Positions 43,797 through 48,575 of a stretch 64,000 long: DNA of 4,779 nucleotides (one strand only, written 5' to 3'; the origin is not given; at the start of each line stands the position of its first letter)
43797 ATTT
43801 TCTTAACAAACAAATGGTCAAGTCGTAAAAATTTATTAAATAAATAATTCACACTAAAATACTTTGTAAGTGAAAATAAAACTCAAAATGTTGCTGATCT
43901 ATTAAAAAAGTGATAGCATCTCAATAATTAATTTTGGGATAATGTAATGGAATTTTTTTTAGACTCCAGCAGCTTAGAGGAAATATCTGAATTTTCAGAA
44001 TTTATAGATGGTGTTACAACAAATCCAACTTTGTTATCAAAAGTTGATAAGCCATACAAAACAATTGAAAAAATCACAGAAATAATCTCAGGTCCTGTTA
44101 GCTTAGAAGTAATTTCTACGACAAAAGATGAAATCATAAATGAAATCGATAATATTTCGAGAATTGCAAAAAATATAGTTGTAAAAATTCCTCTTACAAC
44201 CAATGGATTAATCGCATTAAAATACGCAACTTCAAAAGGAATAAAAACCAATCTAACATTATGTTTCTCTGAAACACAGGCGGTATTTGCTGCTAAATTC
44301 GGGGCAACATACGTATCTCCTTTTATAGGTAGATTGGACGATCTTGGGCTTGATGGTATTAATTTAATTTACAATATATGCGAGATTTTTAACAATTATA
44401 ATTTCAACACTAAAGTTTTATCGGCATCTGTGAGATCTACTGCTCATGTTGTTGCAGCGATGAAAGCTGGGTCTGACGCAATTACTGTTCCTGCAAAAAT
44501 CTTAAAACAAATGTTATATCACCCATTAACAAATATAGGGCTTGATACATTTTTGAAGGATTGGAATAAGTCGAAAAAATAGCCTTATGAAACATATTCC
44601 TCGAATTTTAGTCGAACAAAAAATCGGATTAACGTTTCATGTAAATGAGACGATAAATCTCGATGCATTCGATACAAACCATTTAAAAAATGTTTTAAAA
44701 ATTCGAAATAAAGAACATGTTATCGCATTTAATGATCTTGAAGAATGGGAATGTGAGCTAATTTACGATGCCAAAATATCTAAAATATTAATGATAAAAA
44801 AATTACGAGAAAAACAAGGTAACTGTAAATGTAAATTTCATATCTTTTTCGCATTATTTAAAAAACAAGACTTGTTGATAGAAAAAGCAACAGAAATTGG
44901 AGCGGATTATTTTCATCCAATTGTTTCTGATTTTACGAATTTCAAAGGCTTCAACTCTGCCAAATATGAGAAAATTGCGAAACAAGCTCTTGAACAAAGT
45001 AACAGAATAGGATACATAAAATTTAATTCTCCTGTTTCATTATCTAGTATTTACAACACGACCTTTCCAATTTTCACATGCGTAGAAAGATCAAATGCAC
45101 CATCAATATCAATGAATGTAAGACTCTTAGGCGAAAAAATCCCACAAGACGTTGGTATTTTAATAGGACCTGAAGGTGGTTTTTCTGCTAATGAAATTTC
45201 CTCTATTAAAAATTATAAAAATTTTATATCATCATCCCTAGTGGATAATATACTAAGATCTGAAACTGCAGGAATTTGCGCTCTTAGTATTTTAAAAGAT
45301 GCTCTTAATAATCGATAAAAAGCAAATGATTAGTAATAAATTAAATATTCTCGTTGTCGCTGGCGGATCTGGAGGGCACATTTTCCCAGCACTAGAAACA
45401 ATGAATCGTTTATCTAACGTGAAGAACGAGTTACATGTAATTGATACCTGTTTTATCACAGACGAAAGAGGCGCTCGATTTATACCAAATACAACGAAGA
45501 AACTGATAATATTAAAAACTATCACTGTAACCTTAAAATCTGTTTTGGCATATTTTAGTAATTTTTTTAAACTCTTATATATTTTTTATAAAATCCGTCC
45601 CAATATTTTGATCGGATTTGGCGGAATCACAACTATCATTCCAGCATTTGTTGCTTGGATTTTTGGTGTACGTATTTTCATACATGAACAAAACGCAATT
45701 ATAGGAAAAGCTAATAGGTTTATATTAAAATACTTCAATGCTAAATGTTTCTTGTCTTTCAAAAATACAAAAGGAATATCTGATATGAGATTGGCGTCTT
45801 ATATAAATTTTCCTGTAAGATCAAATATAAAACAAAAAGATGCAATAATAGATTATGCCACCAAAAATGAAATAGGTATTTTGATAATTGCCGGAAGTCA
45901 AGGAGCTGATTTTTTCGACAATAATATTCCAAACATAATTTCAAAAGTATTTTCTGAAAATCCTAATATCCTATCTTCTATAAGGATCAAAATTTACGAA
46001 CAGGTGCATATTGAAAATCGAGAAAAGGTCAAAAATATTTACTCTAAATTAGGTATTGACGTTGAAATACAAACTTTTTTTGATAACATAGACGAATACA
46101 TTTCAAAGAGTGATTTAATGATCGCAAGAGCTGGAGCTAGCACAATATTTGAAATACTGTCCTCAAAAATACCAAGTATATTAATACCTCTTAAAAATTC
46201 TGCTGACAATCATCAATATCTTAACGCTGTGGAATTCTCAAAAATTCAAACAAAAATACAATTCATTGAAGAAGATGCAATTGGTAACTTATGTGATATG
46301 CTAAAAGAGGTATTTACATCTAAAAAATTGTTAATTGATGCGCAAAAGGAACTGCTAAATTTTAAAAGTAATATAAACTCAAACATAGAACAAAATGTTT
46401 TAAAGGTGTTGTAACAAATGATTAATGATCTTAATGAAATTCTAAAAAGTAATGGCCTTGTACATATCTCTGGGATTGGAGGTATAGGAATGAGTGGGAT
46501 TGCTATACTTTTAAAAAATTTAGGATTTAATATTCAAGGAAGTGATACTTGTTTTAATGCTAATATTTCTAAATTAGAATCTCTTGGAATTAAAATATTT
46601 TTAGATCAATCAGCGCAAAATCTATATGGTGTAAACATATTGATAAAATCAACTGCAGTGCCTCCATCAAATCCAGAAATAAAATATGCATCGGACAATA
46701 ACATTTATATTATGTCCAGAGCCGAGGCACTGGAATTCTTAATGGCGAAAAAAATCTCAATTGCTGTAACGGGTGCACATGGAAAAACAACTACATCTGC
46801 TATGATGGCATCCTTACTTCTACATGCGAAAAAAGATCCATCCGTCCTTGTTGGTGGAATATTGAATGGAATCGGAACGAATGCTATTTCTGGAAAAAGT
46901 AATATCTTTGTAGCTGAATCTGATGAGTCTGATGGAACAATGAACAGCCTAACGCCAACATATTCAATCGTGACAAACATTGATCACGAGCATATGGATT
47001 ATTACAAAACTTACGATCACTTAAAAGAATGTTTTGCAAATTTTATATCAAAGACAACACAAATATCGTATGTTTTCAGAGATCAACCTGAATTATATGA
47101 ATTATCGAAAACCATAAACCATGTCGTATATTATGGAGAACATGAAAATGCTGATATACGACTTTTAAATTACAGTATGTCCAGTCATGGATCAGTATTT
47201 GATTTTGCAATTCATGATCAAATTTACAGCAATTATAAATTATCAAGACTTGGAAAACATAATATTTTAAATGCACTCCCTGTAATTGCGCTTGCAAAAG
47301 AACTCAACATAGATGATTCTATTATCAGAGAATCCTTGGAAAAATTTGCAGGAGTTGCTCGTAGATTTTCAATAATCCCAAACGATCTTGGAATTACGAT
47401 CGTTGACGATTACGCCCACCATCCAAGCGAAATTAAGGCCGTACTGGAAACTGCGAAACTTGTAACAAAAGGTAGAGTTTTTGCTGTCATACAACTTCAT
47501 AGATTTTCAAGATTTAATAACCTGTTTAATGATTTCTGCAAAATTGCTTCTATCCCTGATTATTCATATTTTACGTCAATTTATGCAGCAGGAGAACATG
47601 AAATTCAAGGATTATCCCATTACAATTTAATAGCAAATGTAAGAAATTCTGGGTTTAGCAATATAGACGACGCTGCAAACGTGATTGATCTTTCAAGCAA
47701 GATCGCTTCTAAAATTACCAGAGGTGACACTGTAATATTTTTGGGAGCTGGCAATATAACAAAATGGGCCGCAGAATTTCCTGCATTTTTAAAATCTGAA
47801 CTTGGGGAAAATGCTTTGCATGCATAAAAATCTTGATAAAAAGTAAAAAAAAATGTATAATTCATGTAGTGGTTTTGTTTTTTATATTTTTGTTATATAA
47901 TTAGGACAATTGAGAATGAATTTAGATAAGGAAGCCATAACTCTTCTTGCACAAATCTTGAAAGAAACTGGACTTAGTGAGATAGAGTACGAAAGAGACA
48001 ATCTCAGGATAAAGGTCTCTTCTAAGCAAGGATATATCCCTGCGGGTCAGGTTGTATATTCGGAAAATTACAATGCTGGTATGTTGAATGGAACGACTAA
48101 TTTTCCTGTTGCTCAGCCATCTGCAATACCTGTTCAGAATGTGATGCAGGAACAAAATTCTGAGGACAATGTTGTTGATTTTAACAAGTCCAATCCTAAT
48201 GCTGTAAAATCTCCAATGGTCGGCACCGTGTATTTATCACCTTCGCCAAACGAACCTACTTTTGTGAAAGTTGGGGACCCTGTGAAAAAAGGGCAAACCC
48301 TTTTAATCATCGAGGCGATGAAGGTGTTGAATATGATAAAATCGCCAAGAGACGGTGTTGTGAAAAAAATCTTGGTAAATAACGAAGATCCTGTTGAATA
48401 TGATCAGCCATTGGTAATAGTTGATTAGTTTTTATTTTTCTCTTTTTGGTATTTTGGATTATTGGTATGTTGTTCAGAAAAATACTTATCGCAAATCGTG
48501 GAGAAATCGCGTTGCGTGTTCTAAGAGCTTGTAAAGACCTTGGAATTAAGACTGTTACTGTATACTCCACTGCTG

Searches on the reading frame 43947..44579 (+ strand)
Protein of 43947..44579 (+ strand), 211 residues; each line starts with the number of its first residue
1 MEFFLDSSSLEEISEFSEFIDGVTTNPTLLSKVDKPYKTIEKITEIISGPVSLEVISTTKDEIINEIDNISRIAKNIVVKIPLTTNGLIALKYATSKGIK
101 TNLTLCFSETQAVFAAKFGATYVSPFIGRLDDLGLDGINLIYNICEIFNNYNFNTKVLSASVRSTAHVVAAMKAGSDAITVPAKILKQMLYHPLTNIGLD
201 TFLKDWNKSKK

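Call 43: search_protein_families(library=pfam, proteins=[window:43947-44579:+], max_evalue=0.00001)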
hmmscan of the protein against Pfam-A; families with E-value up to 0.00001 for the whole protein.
window:43947-44579:+ (211 aa): 1 family
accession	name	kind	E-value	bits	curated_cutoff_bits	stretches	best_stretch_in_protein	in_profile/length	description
PF00923.25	TAL_FSA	-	4.5e-51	174.3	27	1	3-206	1-278/285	Transaldolase/Fructose-6-phosphate aldolase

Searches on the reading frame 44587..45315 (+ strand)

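Call 43: search_protein_families(library=pfam, proteins=[window:44587-45315:+], max_evalue=0.00001)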
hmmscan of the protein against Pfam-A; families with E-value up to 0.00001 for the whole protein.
window:44587-45315:+ (243 aa): 1 family
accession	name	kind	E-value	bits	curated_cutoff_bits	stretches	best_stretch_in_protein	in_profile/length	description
PF04452.19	Methyltrans_RNA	-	9.3e-30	103.8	23.9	1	81-236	4-164/165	RNA methyltransferase domain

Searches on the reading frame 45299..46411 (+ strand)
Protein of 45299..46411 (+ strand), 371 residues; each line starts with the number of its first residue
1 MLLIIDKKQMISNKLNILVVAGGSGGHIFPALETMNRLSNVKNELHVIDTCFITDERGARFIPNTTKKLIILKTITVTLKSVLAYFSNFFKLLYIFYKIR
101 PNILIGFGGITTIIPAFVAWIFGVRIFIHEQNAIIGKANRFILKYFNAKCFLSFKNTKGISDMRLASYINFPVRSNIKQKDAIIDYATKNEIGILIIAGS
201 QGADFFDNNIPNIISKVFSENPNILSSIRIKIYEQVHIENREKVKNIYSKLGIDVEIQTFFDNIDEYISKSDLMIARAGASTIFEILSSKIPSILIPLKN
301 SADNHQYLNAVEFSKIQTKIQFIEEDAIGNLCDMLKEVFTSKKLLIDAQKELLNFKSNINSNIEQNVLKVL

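Call 43: search_protein_families(library=pfam, proteins=[window:45299-46411:+], max_evalue=0.00001)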
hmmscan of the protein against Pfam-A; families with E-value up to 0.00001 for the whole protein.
window:45299-46411:+ (371 aa): 2 families
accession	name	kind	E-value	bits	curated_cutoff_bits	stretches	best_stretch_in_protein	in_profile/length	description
PF04101.22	Glyco_tran_28_C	-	2.3e-30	106.2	22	1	194-359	2-162/166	Glycosyltransferase family 28 C-terminal domain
PF03033.26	Glyco_transf_28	-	7.5e-17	62.1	26.2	1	17-147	1-135/139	Glycosyltransferase family 28 N-terminal domain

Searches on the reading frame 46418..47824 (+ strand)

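Call 43: search_protein_families(library=pfam, proteins=[window:46418-47824:+], max_evalue=0.00001)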
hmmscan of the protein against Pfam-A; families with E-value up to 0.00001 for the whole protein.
window:46418-47824:+ (469 aa): 3 families
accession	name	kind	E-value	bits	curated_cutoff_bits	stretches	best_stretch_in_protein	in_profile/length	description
PF08245.18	Mur_ligase_M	-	4.2e-23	82.8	24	1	117-293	1-200/200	Mur ligase middle domain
PF01225.30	Mur_ligase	-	6.2e-21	75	21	1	15-112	2-94/95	Mur ligase family, catalytic domain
PF02875.26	Mur_ligase_C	-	9.3e-14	52.8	28.4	1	315-445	1-127/127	Mur ligase, glutamate ligase domain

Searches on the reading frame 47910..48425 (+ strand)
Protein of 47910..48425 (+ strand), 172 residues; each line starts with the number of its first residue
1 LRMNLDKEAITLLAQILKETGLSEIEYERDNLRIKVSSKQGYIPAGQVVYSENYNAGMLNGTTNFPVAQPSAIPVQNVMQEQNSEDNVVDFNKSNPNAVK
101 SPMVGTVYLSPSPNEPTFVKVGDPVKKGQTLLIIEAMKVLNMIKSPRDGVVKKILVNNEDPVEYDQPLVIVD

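Call 44: search_protein_families(library=pfam, proteins=[window:47910-48425:+], max_evalue=0.00001)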
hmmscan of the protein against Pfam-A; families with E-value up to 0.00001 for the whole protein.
window:47910-48425:+ (172 aa): 1 family
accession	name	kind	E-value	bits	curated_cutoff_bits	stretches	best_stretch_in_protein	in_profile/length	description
PF00364.28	Biotin_lipoyl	-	3.2e-22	78.6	22.1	1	98-170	2-72/73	Biotin-requiring enzyme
